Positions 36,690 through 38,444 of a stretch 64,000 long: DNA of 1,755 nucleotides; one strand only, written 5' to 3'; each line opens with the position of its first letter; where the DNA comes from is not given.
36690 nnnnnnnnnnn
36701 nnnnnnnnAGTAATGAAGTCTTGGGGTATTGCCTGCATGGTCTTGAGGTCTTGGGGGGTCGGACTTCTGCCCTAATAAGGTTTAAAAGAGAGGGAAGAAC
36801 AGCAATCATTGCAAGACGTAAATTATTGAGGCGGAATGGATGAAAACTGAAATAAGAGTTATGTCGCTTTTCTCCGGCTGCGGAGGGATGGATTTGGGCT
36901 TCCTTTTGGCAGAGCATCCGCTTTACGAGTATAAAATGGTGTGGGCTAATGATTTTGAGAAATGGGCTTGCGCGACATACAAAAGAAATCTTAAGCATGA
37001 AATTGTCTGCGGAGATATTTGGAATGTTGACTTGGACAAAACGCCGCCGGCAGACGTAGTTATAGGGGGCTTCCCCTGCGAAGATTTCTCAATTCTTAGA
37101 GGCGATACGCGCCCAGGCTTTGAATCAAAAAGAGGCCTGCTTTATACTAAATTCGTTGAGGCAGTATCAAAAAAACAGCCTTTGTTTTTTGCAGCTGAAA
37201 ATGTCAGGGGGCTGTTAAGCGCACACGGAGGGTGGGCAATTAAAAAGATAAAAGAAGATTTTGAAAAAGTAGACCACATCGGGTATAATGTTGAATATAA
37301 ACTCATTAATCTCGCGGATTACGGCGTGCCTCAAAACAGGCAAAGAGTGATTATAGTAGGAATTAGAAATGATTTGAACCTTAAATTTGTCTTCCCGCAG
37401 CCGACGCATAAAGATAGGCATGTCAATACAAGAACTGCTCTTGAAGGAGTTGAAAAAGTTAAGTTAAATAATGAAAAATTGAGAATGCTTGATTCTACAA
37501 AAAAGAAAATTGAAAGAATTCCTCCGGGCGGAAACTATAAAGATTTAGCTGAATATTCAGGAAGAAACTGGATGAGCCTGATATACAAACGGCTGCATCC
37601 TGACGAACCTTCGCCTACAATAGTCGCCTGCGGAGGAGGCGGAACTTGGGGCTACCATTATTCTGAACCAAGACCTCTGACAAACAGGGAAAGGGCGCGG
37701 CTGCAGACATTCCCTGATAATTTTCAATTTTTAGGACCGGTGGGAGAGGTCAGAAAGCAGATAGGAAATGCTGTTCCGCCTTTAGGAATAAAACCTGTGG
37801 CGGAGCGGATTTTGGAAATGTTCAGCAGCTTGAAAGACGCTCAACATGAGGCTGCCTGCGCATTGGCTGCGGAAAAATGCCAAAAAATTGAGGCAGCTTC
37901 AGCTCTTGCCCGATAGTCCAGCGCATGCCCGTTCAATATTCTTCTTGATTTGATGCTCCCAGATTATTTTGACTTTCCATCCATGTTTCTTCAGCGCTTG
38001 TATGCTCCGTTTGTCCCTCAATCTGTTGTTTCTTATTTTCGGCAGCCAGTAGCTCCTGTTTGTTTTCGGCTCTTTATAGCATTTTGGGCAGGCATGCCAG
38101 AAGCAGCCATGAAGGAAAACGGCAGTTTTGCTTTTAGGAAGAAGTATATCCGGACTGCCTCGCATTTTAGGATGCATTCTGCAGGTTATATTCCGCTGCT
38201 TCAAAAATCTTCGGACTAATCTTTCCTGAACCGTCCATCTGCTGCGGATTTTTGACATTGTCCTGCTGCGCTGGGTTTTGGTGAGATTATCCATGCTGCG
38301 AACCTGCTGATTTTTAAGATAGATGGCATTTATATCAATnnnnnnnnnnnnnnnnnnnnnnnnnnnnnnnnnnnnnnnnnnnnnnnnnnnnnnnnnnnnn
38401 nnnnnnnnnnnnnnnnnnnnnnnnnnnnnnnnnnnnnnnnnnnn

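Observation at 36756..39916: Dcm-Vsr-(HTH/nuclease-like)-VIT cassette interrupting the uvrB-uvrA ... uvrC cluster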

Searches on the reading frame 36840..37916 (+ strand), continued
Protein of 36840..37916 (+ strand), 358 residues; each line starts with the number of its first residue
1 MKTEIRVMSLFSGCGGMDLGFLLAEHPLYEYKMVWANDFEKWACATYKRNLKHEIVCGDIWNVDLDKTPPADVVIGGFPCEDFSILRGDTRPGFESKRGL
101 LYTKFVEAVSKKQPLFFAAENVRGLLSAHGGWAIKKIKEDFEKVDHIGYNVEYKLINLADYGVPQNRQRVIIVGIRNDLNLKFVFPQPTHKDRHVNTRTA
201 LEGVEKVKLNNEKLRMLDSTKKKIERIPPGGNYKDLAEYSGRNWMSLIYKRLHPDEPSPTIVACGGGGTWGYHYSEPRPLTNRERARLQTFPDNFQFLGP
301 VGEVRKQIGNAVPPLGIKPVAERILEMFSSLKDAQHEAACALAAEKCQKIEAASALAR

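Call 27: search_dna_similar(query=window:36840-37916:+, collection=plasmids, mode=protein, max_evalue=1e-20, max_rows=30)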
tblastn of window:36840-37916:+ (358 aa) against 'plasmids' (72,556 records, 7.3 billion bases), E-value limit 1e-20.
Records with a match: 387; places in all: 429; records where one place covers at least 80% of the query: 301.
Best place of each record, by identity: <60% 387.
By first word of the organism name: Escherichia 63; Bacillus 40; Clostridium 26; Acinetobacter 22; Enterococcus 16; Lactiplantibacillus 12; Psychrobacter 11; Lactobacillus 10; Vibrio 9; Salmonella 8; and 95 more.
By predicted mobility (MOB-suite, as given by PLSDB): non-mobilizable 205; mobilizable 139; conjugative 43.
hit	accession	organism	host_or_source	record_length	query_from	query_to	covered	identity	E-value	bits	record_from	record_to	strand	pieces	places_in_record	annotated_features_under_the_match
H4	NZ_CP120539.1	Providencia sp. PROV099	Homo sapiens,Urine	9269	4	331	92%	49.7%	4e-103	339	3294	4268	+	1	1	DNA cytosine methyltransferase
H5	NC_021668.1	Psychrobacter sp. G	-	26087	6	328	90%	49.0%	3e-96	320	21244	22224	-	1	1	DNA cytosine methyltransferase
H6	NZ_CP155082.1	Mucilaginibacter sp. PAMB04274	Malus domestica,cell culture,leaf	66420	6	329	91%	47.2%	3e-87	294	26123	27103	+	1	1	DNA cytosine methyltransferase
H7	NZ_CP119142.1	Neisseria gonorrhoeae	Homo sapiens,whole organism,synovial ...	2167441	6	329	91%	46.7%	1e-92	309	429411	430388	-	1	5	none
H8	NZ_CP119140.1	Neisseria gonorrhoeae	Homo sapiens,whole organism,blood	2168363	6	329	91%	46.7%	1e-92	309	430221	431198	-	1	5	none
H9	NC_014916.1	Geobacillus sp. Y412MC52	Obsidian Hot Spring in Yellowstone ...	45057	5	331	91%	41.7%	2e-64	228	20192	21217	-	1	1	DNA cytosine methyltransferase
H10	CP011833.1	Geobacillus sp. 12AMOR1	-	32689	5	331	91%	41.7%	2e-63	225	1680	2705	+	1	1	haeIIIM: Modification methylase HaeIII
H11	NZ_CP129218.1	Geobacillus zalihae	cell culture,compost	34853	5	331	91%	41.7%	2e-63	225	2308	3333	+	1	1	DNA cytosine methyltransferase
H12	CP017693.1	Geobacillus lituanicus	single cell,high-temperature oilfield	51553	5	331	91%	41.7%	2e-63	225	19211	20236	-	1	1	DNA (cytosine-5-)-methyltransferase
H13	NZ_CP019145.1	Acinetobacter lwoffii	mixed culture,microbial mats from Zloty ...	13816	75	331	72%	52.9%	2e-83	283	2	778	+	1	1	restriction endonuclease PLD domain-containing protein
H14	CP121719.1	Bacillus subtilis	cell culture,Kantong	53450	5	331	91%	39.5%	2e-50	188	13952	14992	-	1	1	DNA cytosine methyltransferase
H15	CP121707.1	Bacillus subtilis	cell culture,Kantong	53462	5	331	91%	39.5%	2e-50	188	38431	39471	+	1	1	DNA cytosine methyltransferase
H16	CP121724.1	Bacillus subtilis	cell culture,Kantong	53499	5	331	91%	39.5%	2e-50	188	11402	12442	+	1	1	DNA cytosine methyltransferase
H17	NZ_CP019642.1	Planococcus lenghuensis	whole organism,crude oil-contamination ...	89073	10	332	90%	39.9%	2e-51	190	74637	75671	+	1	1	DNA cytosine methyltransferase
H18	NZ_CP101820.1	Planococcus maritimus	-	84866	10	332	90%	39.9%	2e-49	184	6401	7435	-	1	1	DNA cytosine methyltransferase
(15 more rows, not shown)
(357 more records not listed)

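Call 28: get_annotated_region(hit=H7, flank=3000)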
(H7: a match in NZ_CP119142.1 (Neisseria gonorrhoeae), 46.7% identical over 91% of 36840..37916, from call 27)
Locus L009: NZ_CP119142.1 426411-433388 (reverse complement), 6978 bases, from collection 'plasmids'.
description: Neisseria gonorrhoeae strain 2022NG-0032 plasmid p2022NG-0032_1, complete sequence
organism: Neisseria gonorrhoeae (NCBI taxid 485)
taxonomy: Bacteria; Pseudomonadota; Betaproteobacteria; Neisseriales; Neisseriaceae; Neisseria; Neisseria gonorrhoeae
host: -; source: Homo sapiens,whole organism,synovial fluid; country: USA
typing (MOB-suite, as given by PLSDB): non-mobilizable
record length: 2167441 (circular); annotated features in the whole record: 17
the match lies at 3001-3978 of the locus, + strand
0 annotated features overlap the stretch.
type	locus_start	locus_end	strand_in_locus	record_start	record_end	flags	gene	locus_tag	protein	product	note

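Call 29: get_annotated_region(hit=H4, flank=3500)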
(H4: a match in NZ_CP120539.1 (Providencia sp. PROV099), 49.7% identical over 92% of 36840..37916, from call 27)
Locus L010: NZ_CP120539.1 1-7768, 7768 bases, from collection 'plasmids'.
description: Providencia sp. PROV099 plasmid pPROV099-NR3, complete sequence
organism: Providencia sp. PROV099 (NCBI taxid 2949815)
taxonomy: Bacteria; Pseudomonadota; Gammaproteobacteria; Enterobacterales; Morganellaceae; Providencia; Providencia sp. PROV099
host: -; source: Homo sapiens,Urine; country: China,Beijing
typing (MOB-suite, as given by PLSDB): non-mobilizable
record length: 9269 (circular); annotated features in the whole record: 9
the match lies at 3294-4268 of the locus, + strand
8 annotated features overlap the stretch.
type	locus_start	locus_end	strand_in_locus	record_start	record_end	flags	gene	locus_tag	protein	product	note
CDS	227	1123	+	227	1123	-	-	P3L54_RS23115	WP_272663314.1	type IV toxin-antitoxin system AbiEi family antitoxin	-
CDS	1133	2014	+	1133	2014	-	-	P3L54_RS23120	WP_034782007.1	nucleotidyl transferase AbiEii/AbiGii toxin family protein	-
CDS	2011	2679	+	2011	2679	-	-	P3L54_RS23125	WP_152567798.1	protein phosphatase 2C domain-containing protein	-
CDS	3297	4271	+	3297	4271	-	-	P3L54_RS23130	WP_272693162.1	DNA cytosine methyltransferase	-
CDS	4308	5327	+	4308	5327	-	-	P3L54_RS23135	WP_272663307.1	restriction endonuclease PLD domain-containing protein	-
CDS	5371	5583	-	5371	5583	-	-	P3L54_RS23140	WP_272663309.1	hypothetical protein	-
CDS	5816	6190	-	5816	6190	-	-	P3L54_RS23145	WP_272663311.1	relaxosome protein TraM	-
CDS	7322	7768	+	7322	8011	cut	-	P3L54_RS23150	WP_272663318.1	replication initiation protein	GO:0006270 - DNA replication initiation [Evidence IEA]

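Call 31: get_annotated_region(hit=H10, flank=3000)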
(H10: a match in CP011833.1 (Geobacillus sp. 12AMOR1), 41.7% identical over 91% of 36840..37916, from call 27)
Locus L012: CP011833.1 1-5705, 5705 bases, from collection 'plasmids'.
description: Geobacillus sp. 12AMOR1 plasmid pGARCT, complete sequence
organism: Geobacillus sp. 12AMOR1 (NCBI taxid 1629723)
taxonomy: Bacteria; Bacillota; Bacilli; Bacillales; Bacillaceae; Geobacillus; Geobacillus sp. 12AMOR1
host: -; source: -; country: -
typing (MOB-suite, as given by PLSDB): non-mobilizable; replicon rep_cluster_349
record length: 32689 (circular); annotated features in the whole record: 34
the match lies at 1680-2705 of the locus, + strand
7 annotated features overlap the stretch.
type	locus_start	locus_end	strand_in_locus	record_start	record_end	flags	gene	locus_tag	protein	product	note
CDS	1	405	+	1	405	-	-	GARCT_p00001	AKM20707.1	Ribbon-helix-helix protein, copG family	-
CDS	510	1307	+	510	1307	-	soj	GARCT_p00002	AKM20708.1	Chromosome-partitioning ATPase Soj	-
CDS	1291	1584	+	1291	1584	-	-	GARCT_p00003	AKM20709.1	hypothetical protein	-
CDS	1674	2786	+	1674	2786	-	haeIIIM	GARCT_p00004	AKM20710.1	Modification methylase HaeIII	-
CDS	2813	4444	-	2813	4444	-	-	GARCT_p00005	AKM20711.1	AlwI restriction endonuclease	-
CDS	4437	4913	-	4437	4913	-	-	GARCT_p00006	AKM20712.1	hypothetical protein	-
CDS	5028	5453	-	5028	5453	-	vsr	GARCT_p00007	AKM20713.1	Very short patch repair protein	-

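Call 33: search_protein_families(library=pfam, proteins=[L009:2953-4077:+, L009:4074-5111:+, L009:1192-2571:-, L010:4308-5327:+], max_evalue=0.01)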
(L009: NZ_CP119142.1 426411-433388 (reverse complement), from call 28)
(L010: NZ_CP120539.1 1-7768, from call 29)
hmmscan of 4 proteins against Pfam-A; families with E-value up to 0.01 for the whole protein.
L009:2953-4077:+ (374 aa): 1 family
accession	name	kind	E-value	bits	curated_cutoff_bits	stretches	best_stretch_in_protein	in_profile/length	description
PF00145.23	DNA_methylase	-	6.5e-81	272.7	22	1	17-337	2-322/324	C-5 cytosine-specific DNA methylase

L009:4074-5111:+ (345 aa): 2 families
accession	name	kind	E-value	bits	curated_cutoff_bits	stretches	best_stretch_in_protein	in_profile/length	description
PF09565.16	RE_NgoFVII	-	3.1e-46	157.1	23.8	1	17-169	2-161/162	NgoFVII restriction endonuclease N-terminal PLD domain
PF20731.2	RE_NgoFVII_C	-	6.3e-46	156.1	23.8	1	198-331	2-130/131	NgoFVII C-terminal B3-like DNA-binding domain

L009:1192-2571:- (459 aa): 23 families
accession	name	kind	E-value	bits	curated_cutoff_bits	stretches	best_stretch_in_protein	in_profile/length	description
PF13481.12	AAA_25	-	3e-20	73.1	27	1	81-221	24-195/195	AAA domain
PF06745.19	ATPase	-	5e-19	69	26.6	2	73-140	2-71/231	KaiC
PF03796.21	DnaB_C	-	2.4e-12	47.2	27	2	73-136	3-67/255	DnaB-like helicase C terminal domain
PF18073.7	Zn_ribbon_LapB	-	7.3e-12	45.2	25.7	1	9-36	1-28/28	Rubredoxin metal binding domain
PF13541.12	ChlI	-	1.8e-08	34.7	27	1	366-428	59-121/121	Subunit ChlI of Mg-chelatase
PF13401.12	AAA_22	-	2.8e-08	34.6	27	1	92-215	7-123/130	AAA domain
PF05362.19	Lon_C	-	1.4e-07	31.7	21.1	1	364-445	108-193/205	Lon protease (S16) C-terminal proteolytic domain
PF13479.12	AAA_24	-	4.5e-06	27.1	27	1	91-180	3-79/195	AAA domain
PF07088.17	GvpD_P-loop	-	3.1e-05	24.4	24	0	90-129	10-49/189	GvpD gas vesicle protein, P-loop domain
PF13173.12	AAA_14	-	3.9e-05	24.1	27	1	92-177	4-74/129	AAA domain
PF00004.35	AAA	-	5e-05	24.2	21.2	1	93-207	1-96/131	ATPase family associated with various cellular activities (AAA)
PF13191.12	AAA_16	-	0.00039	21.4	32.6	1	91-164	25-94/167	AAA ATPase domain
PF10483.15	Elong_Iki1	-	0.00054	20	22.5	1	104-240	26-155/292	Elongator subunit Iki1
PF08423.17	Rad51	-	0.001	18.8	22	0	74-220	10-179/244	Rad51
PF05621.17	TniB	-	0.0013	18.7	22.4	1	93-216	38-163/189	Bacterial TniB protein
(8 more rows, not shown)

L010:4308-5327:+ (339 aa): 3 families
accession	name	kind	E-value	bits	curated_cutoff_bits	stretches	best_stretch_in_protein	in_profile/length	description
PF20731.2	RE_NgoFVII_C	-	1.6e-25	90.1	23.8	1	201-327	10-130/131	NgoFVII C-terminal B3-like DNA-binding domain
PF09565.16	RE_NgoFVII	-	3.8e-20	72.3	23.8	1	17-150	9-151/162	NgoFVII restriction endonuclease N-terminal PLD domain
PF13091.12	PLDc_2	-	2.9e-07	30.8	27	1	25-139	10-119/132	PLD-like domain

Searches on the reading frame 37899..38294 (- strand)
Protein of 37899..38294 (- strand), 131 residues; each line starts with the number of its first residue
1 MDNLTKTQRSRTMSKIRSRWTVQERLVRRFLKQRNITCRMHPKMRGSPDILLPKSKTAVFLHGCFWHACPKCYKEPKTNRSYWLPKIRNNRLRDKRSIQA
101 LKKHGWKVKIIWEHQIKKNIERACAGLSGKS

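Call 3: search_protein_families(library=pfam, proteins=[window:37899-38294:-], max_evalue=0.01)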
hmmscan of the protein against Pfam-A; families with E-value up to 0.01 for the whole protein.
window:37899-38294:- (131 aa): 1 family
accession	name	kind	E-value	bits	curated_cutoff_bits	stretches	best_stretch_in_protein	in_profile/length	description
PF03852.21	Vsr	-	1.9e-19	69.7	27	1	1-68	1-69/74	DNA mismatch endonuclease Vsr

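Call 4: search_protein_families(library=ncbifam, proteins=[window:37899-38294:-], max_evalue=0.01)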
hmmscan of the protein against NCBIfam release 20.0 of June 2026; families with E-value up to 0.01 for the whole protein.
window:37899-38294:- (131 aa): 1 family
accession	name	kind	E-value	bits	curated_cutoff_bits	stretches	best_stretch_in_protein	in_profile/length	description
TIGR00632.1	vsr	subfamily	2.2e-32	111.8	97.85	1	1-114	2-118/119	DNA mismatch endonuclease Vsr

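Call 5: search_protein_families(library=padloc, proteins=[window:37899-38294:-], max_evalue=0.01)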
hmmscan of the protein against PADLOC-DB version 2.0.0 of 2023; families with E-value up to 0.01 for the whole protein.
window:37899-38294:- (131 aa): 1 family
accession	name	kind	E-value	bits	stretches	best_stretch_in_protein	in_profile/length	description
PDLC03397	Vsr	-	5.5e-20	70.1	1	4-117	5-120/156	Type II nicking endonuclease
